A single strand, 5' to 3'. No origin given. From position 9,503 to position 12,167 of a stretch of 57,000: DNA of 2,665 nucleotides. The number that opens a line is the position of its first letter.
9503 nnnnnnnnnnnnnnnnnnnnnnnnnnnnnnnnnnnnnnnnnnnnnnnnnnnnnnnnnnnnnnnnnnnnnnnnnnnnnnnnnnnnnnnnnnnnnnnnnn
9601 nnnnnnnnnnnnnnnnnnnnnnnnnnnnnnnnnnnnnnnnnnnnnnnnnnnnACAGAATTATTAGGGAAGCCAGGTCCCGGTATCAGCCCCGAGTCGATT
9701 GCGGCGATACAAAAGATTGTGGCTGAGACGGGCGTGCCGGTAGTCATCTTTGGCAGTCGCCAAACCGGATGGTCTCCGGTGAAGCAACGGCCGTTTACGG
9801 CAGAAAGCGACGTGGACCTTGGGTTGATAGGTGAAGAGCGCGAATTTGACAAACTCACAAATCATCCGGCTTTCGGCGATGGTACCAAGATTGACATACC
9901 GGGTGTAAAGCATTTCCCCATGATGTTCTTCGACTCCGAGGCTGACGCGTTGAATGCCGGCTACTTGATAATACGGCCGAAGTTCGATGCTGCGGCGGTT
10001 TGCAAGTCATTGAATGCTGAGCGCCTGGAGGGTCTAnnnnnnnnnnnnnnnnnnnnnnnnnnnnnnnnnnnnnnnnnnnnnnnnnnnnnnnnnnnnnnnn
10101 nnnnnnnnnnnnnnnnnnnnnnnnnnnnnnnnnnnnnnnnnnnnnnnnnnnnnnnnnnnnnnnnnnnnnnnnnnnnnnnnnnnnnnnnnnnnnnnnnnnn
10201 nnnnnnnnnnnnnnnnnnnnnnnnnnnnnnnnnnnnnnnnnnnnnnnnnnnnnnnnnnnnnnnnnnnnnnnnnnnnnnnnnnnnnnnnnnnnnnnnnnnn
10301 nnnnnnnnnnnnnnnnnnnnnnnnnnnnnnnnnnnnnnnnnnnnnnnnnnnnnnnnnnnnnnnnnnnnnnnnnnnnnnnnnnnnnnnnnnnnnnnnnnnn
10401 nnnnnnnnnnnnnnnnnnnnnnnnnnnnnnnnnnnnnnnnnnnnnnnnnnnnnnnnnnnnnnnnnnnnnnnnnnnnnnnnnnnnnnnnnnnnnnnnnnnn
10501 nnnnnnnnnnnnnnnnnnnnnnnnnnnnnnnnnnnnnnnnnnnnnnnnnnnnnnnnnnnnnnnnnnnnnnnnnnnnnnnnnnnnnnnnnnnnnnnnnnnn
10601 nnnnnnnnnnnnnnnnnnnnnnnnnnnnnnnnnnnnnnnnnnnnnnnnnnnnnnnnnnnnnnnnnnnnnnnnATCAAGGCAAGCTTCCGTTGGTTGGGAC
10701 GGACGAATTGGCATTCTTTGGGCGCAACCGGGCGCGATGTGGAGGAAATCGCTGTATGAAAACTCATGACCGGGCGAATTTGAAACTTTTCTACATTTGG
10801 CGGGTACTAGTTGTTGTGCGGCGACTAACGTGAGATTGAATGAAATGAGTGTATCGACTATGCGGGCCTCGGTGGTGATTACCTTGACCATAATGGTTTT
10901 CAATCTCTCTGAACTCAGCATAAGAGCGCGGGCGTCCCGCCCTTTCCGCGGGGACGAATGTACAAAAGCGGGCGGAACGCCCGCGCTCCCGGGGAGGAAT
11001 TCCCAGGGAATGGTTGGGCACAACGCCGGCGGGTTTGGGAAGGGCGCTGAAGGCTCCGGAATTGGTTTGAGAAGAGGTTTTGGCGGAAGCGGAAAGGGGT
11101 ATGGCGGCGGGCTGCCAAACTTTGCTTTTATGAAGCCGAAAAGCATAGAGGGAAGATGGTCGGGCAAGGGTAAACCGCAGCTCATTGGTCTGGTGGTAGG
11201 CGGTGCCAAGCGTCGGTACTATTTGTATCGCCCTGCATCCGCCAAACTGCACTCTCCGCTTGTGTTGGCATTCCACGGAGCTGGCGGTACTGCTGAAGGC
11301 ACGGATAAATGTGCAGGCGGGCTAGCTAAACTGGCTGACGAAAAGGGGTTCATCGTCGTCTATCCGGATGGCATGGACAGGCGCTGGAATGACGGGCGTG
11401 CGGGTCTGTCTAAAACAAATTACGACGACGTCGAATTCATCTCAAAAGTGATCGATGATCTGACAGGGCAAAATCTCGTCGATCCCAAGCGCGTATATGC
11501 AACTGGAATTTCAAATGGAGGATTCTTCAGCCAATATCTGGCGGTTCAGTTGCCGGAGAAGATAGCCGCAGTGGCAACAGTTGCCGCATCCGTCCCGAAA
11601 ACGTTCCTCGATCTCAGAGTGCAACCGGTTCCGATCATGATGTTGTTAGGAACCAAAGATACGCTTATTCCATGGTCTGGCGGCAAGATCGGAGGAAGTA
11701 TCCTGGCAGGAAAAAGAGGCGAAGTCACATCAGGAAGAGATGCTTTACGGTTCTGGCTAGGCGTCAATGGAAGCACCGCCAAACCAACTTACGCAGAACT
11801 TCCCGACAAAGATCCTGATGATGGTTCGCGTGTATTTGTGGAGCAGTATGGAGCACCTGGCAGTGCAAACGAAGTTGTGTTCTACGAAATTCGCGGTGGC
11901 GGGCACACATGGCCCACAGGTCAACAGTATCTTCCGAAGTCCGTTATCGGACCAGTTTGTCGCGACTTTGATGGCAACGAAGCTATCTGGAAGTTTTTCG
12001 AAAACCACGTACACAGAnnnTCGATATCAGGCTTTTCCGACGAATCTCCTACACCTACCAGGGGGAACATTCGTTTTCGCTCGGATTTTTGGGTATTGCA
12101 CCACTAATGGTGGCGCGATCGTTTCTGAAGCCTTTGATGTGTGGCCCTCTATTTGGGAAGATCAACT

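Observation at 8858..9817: Fusion of a zincin-like HExxH motif and a minimal nucleotidyltransferase in one TM-anchored polypeptide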

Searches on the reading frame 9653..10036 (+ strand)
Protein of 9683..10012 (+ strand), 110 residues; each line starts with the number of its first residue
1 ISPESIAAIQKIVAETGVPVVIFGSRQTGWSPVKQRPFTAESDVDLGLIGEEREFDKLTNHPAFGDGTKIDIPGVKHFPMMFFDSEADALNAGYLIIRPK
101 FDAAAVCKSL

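Call 24: search_protein_families(library=pfam, proteins=[window:9683-10012:+], max_evalue=10)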
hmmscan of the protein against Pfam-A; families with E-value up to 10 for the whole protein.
seq(110 aa): 2 families
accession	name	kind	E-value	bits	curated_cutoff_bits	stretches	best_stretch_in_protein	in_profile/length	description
PF18765.7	Polbeta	-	0.15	12.7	26.9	1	20-58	16-48/93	Polymerase beta, Nucleotidyltransferase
PF10620.15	MdcG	-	0.19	12.1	26.5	1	5-48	16-58/121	Phosphoribosyl-dephospho-CoA transferase MdcG C-terminal domain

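Call 30: find_homologous_proteins(query=A2, max_evalue=0.01)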
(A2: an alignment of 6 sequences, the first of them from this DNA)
Query A2 (6 sequences) (128 aa, profile of the alignment): 10 proteins with E <= 0.01 among 2157 candidates.
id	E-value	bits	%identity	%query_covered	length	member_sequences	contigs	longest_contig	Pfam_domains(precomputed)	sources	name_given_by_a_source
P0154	3.1e-25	106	39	83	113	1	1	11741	-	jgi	jgi:hypothetical protein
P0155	6.9e-25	105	32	81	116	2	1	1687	-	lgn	-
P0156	1.4e-24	104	38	91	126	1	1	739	-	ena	-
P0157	1.5e-24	104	39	80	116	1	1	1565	-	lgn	-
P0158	6.0e-20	89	38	85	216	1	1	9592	-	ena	-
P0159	5.9e-19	86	35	84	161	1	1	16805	-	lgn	-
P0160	1.8e-14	72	49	50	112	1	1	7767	-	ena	-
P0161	2.1e-14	71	46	46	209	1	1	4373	-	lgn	-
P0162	1.7e-12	65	33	68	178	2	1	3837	-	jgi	-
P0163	2.3e-11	62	33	68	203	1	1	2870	-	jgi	jgi:hypothetical protein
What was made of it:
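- Closest known: MNT. Same: Stand-alone homologues of 112-126 aa exist (call 30).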

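Call 31: search_solved_structures(query=A2, max_evalue=10, show_alignments=4)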
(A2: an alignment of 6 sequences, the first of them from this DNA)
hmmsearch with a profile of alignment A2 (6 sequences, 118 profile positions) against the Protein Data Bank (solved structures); distinct sequences matched with E-value up to 10: 3.
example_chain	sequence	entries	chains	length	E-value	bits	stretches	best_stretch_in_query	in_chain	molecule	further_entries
9m6x_S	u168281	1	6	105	1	12.6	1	10-76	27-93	Gp8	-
3nwo_A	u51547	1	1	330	1.6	12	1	7-40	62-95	Proline iminopeptidase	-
2l82_A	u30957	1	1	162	2.2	11.5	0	14-70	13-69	DESIGNED PROTEIN OR32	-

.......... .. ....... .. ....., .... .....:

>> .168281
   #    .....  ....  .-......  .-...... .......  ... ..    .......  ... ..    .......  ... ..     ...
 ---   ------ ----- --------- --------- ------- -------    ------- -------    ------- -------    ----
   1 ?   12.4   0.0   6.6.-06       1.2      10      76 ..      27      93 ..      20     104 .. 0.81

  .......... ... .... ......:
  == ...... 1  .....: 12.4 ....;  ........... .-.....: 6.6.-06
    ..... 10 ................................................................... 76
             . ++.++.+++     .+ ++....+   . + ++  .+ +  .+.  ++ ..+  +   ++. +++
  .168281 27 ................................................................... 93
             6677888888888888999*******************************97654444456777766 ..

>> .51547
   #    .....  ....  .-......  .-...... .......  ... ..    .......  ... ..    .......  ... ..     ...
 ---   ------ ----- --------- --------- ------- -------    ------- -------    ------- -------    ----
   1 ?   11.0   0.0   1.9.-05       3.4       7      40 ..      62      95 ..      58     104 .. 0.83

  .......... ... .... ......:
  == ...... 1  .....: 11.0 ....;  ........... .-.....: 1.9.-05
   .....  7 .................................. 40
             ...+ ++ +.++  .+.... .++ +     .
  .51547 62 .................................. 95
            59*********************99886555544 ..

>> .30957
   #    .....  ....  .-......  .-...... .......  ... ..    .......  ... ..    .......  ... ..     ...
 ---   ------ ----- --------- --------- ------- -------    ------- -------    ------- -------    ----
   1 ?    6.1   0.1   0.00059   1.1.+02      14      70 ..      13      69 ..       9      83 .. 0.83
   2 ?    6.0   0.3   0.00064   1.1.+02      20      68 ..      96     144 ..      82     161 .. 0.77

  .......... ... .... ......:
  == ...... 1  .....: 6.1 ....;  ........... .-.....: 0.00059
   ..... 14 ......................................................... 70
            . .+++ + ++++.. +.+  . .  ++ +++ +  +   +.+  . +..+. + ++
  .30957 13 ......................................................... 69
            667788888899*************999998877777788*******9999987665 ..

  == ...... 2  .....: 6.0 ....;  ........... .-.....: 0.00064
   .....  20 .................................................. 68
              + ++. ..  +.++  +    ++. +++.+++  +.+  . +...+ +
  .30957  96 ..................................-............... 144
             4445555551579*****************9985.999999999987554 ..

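Call 33: find_encoding_contigs(protein=P0154, flank=6000, max_places=2)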
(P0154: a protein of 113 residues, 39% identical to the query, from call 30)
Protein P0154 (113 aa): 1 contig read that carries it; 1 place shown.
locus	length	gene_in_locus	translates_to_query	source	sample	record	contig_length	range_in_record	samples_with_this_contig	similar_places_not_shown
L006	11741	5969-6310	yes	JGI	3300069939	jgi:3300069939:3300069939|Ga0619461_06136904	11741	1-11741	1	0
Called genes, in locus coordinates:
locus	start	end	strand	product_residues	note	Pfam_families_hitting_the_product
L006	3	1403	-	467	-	?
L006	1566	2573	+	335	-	-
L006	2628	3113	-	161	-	-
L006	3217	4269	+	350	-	PF00149:Metallophos, PF12850:Metallophos_2 (weak)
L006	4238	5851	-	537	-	PF25106:VWA_4 (weak)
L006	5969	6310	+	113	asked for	-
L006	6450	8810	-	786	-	PF02737:3HCDH_N, PF00725:3HCDH, PF00378:ECH_1, PF16113:ECH_2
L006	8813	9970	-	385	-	PF00108:Thiolase_N, PF02803:Thiolase_C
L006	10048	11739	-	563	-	?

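Call 34: find_encoding_contigs(protein=P0159, flank=6000, max_places=2)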
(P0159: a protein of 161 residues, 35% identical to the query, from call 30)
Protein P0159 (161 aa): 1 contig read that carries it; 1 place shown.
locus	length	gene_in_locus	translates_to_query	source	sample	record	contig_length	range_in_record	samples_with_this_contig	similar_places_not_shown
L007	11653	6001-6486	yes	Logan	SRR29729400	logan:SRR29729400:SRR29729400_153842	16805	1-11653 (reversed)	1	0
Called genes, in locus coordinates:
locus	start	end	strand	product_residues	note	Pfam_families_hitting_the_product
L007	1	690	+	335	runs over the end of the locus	PF04733:Coatomer_E (faint), PF13428:TPR_14 (faint), PF13432:TPR_16 (faint), PF07719:TPR_2 (faint), PF14559:TPR_19 (faint)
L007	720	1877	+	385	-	PF13365:Trypsin_2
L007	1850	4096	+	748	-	PF00884:Sulfatase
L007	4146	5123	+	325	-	-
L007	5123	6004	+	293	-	-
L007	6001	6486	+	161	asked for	-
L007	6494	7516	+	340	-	PF13354:Beta-lactamase2, PF00144:Beta-lactamase (faint)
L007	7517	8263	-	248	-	-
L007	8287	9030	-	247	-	-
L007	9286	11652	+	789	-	?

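Call 55: predict_structure(alignment_id=A4)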
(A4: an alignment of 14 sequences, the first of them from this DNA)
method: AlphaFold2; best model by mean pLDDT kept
length: 128 residues; sequences in the alignment: 14
mean_pLDDT: 92.1   pTM: 0.83
mean pLDDT of the five models: 92.1, 91.1, 90.9, 90.2, 89.7
residues with pLDDT >= 90: 105; 70-90: 16; 50-70: 7; < 50: 0
segments of 3 or more residues with pLDDT < 50: none
pLDDT, mean of each block of 10 residues (from residue 1): 97 98 97 98 95 96 95 89 96 97 97 76 63
secondary structure, 60 per line:
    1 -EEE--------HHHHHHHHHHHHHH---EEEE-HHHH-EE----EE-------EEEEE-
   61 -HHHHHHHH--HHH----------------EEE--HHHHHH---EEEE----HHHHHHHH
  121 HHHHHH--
elements in order: E2-4 H13-26 E30-33 H35-38 E55-59 H62-69 E91-93 H96-101 E105-108 H113-126
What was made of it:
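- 9653..9982 (+): Minimal nucleotidyltransferase-like module, aa 621-730. Model pLDDT 92.1 (call 55).
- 9752..9817 (+): G654-S655-x17-D673-V-D675: predicted triphosphate- and Mg-binding motif. GS follows strand 650-653, and D675 starts strand 675-679 (call 55).
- Model pLDDT 92.1 with the topology helix / strand-GS-short helix / loop / strand(DxD) / helix / strand / helix / strand (call 55).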

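Call 59: fold_search(model_id=the predicted structure, library=pdb)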
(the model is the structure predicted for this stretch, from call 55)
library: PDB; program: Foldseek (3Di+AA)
matches with E <= 10: 211; with E <= 0.001: 0
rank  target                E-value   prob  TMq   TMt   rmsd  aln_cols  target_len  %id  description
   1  1no5_B                2.1e-02  0.97  0.47  0.56   4.4       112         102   23  Structure of HI0073 from Haemophilus influenzae, the nucleotide binding domain of the HI0073/HI0074 two protein nucleo (released 2004-03-16)
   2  1no5_A                2.1e-02  0.91  0.43  0.52   4.9       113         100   24  Structure of HI0073 from Haemophilus influenzae, the nucleotide binding domain of the HI0073/HI0074 two protein nucleo (released 2004-03-16)
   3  7ae9_G                6.1e-02  0.60  0.38  0.34  14.1       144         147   16  Crystal structure of mono-AMPylated HEPN(R46E) toxin in complex with MNT antitoxin (released 2020-12-30)
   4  3fzq_B                9.8e-02  0.21  0.27  0.16  15.6       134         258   16  Crystal structure of putative haloacid dehalogenase-like hydrolase (YP_001086940.1) from Clostridium difficile 630 at  (released 2009-02-10)
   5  6m6u_F                3.5e-01  0.25  0.35  0.36  12.4       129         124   11  Crystal structure the toxin-antitoxin MntA-HpeT mutant-D39ED41E (released 2020-09-30)
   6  3fzq_A                4.9e-01  0.10  0.27  0.15  16.1       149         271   15  Crystal structure of putative haloacid dehalogenase-like hydrolase (YP_001086940.1) from Clostridium difficile 630 at  (released 2009-02-10)
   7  8hvq_A                4.9e-01  0.06  0.17  0.11  14.5       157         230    9  Crystal structure of haloacid dehalogenase-like hydrolase family enzyme from Staphylococcus lugdunensis (released 2023-12-27)
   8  1ymq                  7.3e-01  0.10  0.22  0.13   8.0        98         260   13  HAD Superfamily Phosphotransferase Substrate Diversification: Structure and Function Analysis of the HAD Subclass IIB Su (released 2005-06-28)
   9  7bxo_E                7.8e-01  0.14  0.35  0.36  11.8       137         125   12  Crystal structure of the toxin-antitoxin with AMP-PNP (released 2020-09-30)
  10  8opt_A                8.3e-01  0.13  0.30  0.06   5.3        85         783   16  Human terminal uridylyltransferase 7 (TUT7/ZCCHC6) bound with pre-let7g miRNA and Lin28A - complex 2 (released 2024-07-24)
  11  5loc_B                8.3e-01  0.12  0.34  0.17  10.6       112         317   14  Crystal structure of the engineered D-Amino Acid Dehydrogenase (DAADH) (released 2017-08-16)
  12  2rb5                  8.3e-01  0.04  0.19  0.11  12.1       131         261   11  X-ray Crystallographic Structures Show Conservation of a Trigonal-Bipyramidal Intermediate in a Phosphoryl-transfer Supe (released 2008-04-22)
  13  2rar                  8.9e-01  0.04  0.19  0.11  12.0       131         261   11  X-ray Crystallographic Structures Show Conservation of a Trigonal-Bipyramidal Intermediate in a Phosphoryl-transfer Supe (released 2008-04-22)
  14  5loa_A                1.1e+00  0.10  0.36  0.17  11.4       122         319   18  Crystal structure of the engineered D-Amino Acid Dehydrogenase (DAADH) bound to NADP+ (released 2017-08-16)
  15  1mu4_A                1.3e+00  0.08  0.26  0.36  12.2        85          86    9  CRYSTAL STRUCTURE AT 1.8 ANGSTROMS OF THE BACILLUS SUBTILIS CATABOLITE REPRESSION HISTIDINE CONTAINING PROTEIN (CRH) (released 2003-10-07)
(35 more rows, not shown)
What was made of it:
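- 9653..9982 (+): Foldseek top hit is HI0073 (1no5), prob 0.97, followed by MNT antitoxins (call 59).
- Closest known: MNT. Same: It is the best fold match (call 59).
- MNT antitoxins follow at lower probability (7ae9_G 0.60, 6m6u_F 0.25, 7bxo_E 0.14, 5yep_A 0.11), then TUT7 and Cid1 (call 59).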

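Call 75: search_solved_structures(query=A4, max_evalue=10, show_alignments=5)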
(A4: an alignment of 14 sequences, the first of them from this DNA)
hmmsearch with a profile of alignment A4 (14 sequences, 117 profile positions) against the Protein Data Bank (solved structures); distinct sequences matched with E-value up to 10: 6.
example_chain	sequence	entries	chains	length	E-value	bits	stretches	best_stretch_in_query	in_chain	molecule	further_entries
2col_A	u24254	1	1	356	0.55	13.2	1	41-87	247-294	Bifunctional hemolysin-adenylate cyclase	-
1zot_A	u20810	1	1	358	0.56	13.2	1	41-87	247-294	CyaA with C-terminal Calmodulin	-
1yrt_A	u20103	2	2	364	0.56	13.2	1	41-87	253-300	Bifunctional hemolysin-adenylate cyclase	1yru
4zkp_A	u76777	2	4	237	0.63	13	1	33-61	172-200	Tail needle protein gp26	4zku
2poh_A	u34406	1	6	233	0.81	12.7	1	33-61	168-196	Head completion protein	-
3c9i_A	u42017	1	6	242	0.87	12.6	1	33-61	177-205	Tail needle protein gp26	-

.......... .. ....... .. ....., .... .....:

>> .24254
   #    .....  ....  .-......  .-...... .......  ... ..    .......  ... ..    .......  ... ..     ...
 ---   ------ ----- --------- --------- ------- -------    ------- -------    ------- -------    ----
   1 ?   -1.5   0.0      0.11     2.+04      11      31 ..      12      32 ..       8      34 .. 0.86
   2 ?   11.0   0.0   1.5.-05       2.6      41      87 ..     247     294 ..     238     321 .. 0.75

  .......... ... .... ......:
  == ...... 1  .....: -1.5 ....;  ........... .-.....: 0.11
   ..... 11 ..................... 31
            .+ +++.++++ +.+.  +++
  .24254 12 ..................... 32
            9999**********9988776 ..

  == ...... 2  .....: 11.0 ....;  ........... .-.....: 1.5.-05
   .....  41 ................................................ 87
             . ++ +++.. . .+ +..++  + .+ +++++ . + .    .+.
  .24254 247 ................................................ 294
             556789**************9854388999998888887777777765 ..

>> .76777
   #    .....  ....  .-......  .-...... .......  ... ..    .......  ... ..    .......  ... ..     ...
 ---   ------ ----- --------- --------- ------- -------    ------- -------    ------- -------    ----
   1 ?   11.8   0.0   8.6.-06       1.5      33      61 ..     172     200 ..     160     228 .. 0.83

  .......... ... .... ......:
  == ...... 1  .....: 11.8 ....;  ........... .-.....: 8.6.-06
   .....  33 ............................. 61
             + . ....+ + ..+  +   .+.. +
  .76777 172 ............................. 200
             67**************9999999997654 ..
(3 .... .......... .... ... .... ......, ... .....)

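Call 76: find_encoding_contigs(protein=P0158, flank=5000, max_places=2)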
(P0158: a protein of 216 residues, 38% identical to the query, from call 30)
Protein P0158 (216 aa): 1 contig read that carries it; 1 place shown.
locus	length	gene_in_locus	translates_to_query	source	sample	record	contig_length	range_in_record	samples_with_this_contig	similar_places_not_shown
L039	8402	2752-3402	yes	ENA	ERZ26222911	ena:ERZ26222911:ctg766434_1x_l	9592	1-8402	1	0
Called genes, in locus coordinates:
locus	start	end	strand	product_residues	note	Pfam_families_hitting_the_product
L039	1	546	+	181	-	?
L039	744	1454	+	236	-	-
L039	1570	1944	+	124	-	PF07238:PilZ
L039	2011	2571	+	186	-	PF13302:Acetyltransf_3, PF00583:Acetyltransf_1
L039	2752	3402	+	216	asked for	-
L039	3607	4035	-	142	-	-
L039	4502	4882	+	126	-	-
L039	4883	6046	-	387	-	PF13356:Arm-DNA-bind_3, PF22022:Phage_int_M, PF00589:Phage_integrase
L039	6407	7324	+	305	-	PF05235:CHAD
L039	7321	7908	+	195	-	PF00300:His_Phos_1 (weak)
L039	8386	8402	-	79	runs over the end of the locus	-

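Call 77: find_encoding_contigs(protein=P0160, flank=5000, max_places=2)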
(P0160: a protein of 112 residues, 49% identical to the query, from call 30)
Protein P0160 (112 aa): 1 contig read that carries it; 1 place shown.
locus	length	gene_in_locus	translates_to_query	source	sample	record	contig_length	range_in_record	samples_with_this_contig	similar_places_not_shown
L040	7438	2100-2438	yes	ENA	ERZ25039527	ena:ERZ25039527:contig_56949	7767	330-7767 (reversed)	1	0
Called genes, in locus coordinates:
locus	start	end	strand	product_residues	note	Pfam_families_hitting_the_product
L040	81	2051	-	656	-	PF01609:DDE_Tnp_1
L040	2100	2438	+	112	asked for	-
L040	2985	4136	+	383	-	-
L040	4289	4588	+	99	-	-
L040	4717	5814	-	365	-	PF19077:Big_13 (faint), PF17957:Big_7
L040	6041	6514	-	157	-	PF02868:Peptidase_M4_C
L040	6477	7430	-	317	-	PF01447:Peptidase_M4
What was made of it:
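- On HEPN-MNT (HepT/MntA) type VII toxin-antitoxin system: None beside four stand-alone homologues (calls 33, 34, 76, 77).
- Closest known: MNT. Different: No HEPN neighbour in the window or beside four stand-alone homologues (calls 33, 34, 76, 77).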

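Call 86: search_protein_families(library=pfam, alignment_id=A4, max_evalue=10)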
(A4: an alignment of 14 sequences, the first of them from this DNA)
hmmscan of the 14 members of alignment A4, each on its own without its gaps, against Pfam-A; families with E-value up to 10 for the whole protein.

A. member 1, seq(128 aa): 2 families
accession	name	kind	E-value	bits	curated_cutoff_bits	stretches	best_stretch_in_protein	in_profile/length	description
PF18765.7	Polbeta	-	0.21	12.2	26.9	1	30-68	16-48/93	Polymerase beta, Nucleotidyltransferase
PF10620.15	MdcG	-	0.23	11.8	26.5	1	15-58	16-58/121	Phosphoribosyl-dephospho-CoA transferase MdcG C-terminal domain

B. families by the number of members that match (of 14 scanned): 6 families
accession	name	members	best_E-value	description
PF18765.7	Polbeta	7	0.0071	Polymerase beta, Nucleotidyltransferase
PF10620.15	MdcG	5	0.001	Phosphoribosyl-dephospho-CoA transferase MdcG C-terminal domain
PF01909.29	NTP_transf_2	4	0.022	Nucleotidyltransferase domain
PF18143.6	HAD_SAK_2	1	0.027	HAD domain in Swiss Army Knife RNA repair proteins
PF24029.1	DUF7340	1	0.068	Domain of unknown function (DUF7340)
PF24113.1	DUF7387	1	0.18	Family of unknown function (DUF7387)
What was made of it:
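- Closest known: MNT. Different: Below Pfam thresholds (calls 24, 86).
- Consistent sub-threshold hits go only to NTase-fold families (calls 24, 86). The family weakly resembles MdcG, which transfers to a small-molecule/ACP substrate, and RNA uridylyltransferases appear among the structural hits (calls 59, 86).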

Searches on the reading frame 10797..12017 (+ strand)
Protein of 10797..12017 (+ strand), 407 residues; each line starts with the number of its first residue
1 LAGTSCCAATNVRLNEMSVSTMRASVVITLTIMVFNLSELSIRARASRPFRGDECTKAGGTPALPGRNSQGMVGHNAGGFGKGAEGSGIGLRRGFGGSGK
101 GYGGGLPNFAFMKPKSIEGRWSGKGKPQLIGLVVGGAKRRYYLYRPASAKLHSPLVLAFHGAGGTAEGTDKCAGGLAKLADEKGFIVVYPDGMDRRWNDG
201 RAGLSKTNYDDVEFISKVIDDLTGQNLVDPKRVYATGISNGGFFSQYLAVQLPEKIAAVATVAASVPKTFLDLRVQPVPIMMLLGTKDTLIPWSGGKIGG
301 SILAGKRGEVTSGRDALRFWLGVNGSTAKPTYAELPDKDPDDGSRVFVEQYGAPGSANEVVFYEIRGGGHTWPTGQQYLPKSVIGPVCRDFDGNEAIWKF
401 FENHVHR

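Call 3: search_protein_families(library=pfam, proteins=[window:10797-12017:+], max_evalue=1)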
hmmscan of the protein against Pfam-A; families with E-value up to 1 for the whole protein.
window:10797-12017:+ (407 aa): 10 families
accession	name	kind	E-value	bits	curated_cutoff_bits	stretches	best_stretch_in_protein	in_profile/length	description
PF10503.15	Esterase_PHB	-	1.9e-07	31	23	1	141-262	3-128/219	Esterase PHB depolymerase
PF00561.26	Abhydrolase_1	-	2.3e-07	31.2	25.8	1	154-269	1-108/245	alpha/beta hydrolase fold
PF00326.27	Peptidase_S9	-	2.1e-06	27.8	22.6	1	179-265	9-98/213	Prolyl oligopeptidase family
PF01738.24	DLH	-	2e-05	24.8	21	1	142-292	4-158/217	Dienelactone hydrolase family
PF02129.25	Peptidase_S15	-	6.1e-05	23.3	23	1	143-265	9-129/262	X-Pro dipeptidyl-peptidase (S15 family)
PF00756.26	Esterase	-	0.0013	19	22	1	141-266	10-150/251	Putative esterase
PF02230.22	Abhydrolase_2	-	0.0043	17.4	23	1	213-296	88-175/217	Phospholipase/Carboxylesterase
PF07859.19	Abhydrolase_3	-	0.026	14.7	25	1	156-267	1-108/210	alpha/beta hydrolase fold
PF05448.18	AXE1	-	0.082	12.1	21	1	223-261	168-205/321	Acetyl xylan esterase (AXE1)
PF12146.15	Hydrolase_4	-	0.22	11.2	27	0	155-266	6-111/239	Serine aminopeptidase, S33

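Call 4: search_protein_families(library=ncbifam, proteins=[window:10797-12017:+], max_evalue=1)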
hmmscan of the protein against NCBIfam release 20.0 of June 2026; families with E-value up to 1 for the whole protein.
window:10797-12017:+ (407 aa): 17 families
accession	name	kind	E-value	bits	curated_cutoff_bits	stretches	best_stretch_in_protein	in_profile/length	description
NF050058.1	e_dPHAscl_type1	hypoth_equivalog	1.6e-43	149.2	150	1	136-401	5-276/276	extracellular catalytic domain type 1 short-chain-length polyhydroxyalkanoate depolymerase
TIGR01840.1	esterase_phb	subfamily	1.5e-18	67.1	107.85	1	141-266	1-130/213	PHB depolymerase family esterase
NF050057.1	e_dPHAmcl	equivalog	5.8e-09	35.6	270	1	182-294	84-208/252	extracellular medium-chain-length polyhydroxyalkanoate depolymerase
NF050059.1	e_dPHAscl_type2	hypoth_equivalog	0.00061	19.2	280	1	228-265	6-43/305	extracellular catalytic domain type 2 short-chain-length polyhydroxyalkanoate depolymerase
NF053693.1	esterase_mleCBF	exception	0.0042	16.5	564.5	1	178-272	46-135/279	CBF family alpha/beta fold macrolide esterase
NF041440.1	hydrolase_YghX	exception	0.0058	15.8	460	1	137-262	80-207/292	YghX family hydrolase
NF052610.1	macro_16_ester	equivalog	0.0066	15.8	420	1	231-266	94-129/281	alpha/beta fold macrolide esterase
NF041759.1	mac_hydro_EstT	equivalog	0.0096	15.1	450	1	178-264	45-126/278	macrolide hydrolase EstT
NF033523.0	lasso_peptidase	equivalog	0.01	14.6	400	1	214-260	477-523/638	Atxe2 family lasso peptide isopeptidase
TIGR01738.1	bioH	equivalog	0.018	14.7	206.95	1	232-265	66-99/245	pimeloyl-ACP methyl ester esterase BioH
TIGR02821.1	fghA_ester_D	equivalog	0.042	13.4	281.7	1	137-195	25-83/275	S-formylglutathione hydrolase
NF053518.1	DipepPtdsDpp5Prph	equivalog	0.052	12.1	900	1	179-257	451-532/655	dipeptidyl-peptidase Dpp5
TIGR02427.1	protocat_pcaD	equivalog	0.069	12.5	255.85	1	227-264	75-112/251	3-oxoadipate enol-lactonase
NF003460.0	PRK05077.1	equivalog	0.074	11.8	477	1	216-283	250-318/414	esterase FrsA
NF033124.1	estX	equivalog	0.14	11.2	600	1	232-264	95-127/280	macrolide esterase EstX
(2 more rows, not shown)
